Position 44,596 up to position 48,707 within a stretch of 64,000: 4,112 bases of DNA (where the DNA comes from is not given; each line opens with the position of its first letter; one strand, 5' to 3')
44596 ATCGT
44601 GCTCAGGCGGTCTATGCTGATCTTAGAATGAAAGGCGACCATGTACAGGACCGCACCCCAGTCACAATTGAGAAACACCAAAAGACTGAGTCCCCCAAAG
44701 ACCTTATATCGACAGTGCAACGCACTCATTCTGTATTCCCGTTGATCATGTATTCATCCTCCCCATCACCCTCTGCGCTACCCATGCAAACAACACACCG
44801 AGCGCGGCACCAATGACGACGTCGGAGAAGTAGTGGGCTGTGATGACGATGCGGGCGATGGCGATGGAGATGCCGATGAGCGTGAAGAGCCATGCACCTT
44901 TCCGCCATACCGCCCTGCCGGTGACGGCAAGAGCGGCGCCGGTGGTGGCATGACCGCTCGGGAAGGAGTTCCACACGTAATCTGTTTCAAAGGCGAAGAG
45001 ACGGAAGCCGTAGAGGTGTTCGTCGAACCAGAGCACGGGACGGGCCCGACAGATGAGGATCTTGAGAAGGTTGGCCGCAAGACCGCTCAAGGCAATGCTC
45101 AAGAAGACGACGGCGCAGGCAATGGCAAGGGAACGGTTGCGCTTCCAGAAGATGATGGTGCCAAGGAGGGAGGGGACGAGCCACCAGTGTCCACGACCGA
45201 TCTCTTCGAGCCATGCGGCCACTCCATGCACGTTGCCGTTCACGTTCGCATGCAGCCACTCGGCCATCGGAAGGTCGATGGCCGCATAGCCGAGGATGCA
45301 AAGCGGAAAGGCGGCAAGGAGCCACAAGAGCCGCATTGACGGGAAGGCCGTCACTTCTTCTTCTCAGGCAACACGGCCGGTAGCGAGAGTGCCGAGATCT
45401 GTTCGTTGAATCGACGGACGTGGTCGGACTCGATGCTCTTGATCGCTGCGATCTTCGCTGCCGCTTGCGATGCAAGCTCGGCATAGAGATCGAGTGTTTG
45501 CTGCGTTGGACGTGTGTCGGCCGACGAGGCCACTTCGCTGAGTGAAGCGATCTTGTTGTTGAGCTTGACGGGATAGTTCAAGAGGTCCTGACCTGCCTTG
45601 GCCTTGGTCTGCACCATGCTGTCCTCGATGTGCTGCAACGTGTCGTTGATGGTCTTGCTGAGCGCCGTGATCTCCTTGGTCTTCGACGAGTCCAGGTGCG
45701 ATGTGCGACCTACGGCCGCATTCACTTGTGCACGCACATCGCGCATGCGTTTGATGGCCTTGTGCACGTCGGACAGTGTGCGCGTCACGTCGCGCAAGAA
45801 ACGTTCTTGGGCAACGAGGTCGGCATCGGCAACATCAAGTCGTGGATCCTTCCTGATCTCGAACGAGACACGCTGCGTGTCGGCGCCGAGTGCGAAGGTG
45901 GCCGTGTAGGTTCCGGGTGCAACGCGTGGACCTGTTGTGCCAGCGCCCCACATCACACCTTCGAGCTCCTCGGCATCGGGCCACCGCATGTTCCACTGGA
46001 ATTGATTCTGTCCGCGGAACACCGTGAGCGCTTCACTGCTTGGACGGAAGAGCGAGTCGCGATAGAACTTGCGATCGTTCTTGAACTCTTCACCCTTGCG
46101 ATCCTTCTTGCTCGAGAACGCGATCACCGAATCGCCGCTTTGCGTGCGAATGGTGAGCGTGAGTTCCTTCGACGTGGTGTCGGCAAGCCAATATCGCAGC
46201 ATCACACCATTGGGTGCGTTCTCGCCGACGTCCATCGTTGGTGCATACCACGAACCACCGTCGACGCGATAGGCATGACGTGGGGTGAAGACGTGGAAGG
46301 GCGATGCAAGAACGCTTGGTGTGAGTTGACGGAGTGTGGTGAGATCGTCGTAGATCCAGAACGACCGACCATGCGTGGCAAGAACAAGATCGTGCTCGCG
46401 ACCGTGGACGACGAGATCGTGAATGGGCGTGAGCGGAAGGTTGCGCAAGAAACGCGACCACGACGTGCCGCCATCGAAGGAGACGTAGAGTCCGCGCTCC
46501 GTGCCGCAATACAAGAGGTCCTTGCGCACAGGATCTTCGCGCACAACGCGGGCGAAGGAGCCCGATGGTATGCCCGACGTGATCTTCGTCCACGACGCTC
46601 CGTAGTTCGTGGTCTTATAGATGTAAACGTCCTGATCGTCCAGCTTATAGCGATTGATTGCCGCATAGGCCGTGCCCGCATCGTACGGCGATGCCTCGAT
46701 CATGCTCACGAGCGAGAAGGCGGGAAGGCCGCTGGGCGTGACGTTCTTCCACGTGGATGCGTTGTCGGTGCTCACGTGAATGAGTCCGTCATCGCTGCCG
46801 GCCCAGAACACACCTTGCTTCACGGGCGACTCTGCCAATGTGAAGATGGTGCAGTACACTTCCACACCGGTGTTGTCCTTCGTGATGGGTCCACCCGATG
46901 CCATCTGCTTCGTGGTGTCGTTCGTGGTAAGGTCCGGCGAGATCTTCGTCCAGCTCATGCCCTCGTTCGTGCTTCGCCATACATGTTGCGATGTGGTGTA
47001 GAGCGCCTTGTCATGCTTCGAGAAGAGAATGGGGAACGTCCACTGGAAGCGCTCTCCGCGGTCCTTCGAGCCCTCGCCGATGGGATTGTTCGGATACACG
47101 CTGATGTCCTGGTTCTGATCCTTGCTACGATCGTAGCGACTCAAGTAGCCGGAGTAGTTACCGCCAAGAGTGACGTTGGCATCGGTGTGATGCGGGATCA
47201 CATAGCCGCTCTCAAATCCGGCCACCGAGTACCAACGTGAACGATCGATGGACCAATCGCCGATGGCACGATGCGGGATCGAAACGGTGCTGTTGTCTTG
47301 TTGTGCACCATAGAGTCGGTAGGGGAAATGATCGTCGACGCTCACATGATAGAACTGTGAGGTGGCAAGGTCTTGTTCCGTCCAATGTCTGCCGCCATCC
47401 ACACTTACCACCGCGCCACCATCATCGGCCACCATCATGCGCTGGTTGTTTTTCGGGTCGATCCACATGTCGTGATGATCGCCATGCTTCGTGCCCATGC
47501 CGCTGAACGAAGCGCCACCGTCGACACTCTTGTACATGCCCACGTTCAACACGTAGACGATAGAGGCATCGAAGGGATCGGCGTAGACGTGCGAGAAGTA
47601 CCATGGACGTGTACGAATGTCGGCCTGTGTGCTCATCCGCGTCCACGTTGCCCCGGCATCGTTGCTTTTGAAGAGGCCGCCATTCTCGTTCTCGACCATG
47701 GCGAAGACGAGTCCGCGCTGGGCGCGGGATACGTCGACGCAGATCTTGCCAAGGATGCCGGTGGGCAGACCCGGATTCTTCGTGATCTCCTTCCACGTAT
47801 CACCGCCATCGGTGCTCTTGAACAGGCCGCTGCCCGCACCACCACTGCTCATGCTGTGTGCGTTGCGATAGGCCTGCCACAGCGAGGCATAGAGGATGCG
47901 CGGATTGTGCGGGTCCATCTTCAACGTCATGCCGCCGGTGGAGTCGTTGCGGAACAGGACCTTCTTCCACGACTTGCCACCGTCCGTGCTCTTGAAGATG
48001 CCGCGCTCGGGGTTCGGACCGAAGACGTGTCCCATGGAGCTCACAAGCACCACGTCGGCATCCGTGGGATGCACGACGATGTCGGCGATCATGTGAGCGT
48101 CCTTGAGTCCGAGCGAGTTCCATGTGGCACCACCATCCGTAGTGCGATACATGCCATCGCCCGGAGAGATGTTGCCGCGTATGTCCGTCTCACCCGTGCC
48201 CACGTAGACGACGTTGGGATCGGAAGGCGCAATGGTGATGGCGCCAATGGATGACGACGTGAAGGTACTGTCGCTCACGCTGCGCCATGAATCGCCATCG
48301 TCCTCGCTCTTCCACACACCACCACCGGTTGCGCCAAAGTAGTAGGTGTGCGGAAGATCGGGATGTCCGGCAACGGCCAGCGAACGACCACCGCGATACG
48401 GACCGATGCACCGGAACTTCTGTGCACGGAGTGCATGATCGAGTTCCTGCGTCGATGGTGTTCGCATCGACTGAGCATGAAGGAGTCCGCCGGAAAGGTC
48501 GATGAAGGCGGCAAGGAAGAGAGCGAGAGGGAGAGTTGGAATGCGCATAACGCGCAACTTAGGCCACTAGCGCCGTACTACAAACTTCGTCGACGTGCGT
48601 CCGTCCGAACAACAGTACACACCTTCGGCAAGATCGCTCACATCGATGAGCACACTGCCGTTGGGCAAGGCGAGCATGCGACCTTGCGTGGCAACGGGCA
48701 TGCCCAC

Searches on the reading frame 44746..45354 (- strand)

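Call 23: search_protein_families(library=pfam, proteins=[window:44746-45354:-], max_evalue=0.01)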
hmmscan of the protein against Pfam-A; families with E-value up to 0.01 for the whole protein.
window:44746-45354:- (202 aa): 3 families
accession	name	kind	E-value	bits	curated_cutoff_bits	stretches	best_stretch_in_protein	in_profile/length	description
PF01569.27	PAP2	-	6.8e-22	78.1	27.2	1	82-197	4-125/130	PAP2 superfamily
PF14378.12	PAP2_3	-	0.0002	21.7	27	1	123-191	117-189/190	PAP2 superfamily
PF14360.12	PAP2_C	-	0.0033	18.4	27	1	133-192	8-71/74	PAP2 superfamily C-terminal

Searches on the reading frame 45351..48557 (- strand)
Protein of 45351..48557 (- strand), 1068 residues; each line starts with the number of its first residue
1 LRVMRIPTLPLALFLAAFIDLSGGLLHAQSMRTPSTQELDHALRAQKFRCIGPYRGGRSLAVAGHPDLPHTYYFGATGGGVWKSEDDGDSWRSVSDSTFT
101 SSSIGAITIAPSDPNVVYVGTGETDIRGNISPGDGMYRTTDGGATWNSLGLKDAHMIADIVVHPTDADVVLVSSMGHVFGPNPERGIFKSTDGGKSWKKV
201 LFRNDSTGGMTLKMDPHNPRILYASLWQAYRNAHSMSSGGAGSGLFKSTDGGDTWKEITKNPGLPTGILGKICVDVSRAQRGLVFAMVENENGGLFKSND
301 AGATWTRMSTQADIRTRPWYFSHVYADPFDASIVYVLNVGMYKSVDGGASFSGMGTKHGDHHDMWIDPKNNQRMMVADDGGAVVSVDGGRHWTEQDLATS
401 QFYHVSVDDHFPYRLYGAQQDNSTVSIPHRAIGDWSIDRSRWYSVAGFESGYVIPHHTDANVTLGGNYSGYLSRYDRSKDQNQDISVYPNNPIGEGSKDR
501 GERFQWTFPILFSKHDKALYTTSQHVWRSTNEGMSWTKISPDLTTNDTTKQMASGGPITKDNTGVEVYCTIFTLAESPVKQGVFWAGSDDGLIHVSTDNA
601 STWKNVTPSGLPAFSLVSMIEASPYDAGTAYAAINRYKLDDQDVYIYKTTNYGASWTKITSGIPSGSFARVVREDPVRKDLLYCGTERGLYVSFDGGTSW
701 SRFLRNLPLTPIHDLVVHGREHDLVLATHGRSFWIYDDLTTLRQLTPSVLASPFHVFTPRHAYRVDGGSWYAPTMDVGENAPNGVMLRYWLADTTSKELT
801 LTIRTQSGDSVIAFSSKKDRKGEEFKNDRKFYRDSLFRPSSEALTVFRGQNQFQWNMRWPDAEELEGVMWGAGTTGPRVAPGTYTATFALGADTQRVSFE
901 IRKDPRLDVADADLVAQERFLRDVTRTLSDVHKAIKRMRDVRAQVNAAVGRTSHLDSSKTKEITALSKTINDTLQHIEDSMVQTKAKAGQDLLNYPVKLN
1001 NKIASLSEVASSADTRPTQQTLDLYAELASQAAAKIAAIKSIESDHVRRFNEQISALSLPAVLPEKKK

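Call 22: search_protein_families(library=pfam, proteins=[window:45351-48557:-], max_evalue=0.01)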
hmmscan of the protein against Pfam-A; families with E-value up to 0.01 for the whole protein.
window:45351-48557:- (1068 aa): 4 families
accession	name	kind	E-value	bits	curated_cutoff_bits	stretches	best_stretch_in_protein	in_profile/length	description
PF15902.12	Sortilin-Vps10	-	1.5e-35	123.3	33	5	81-201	3-113/446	Sortilin, neurotensin receptor 3,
PF02012.26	BNR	-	6e-09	35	27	0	691-702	1-12/12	BNR/Asp-box repeat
PF03194.20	LUC7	-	0.0017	18.6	33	1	917-1013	82-175/246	LUC7 N_terminus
PF14870.12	PSII_BNR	-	0.0059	16.3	27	0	228-266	239-277/303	Photosynthesis system II assembly factor YCF48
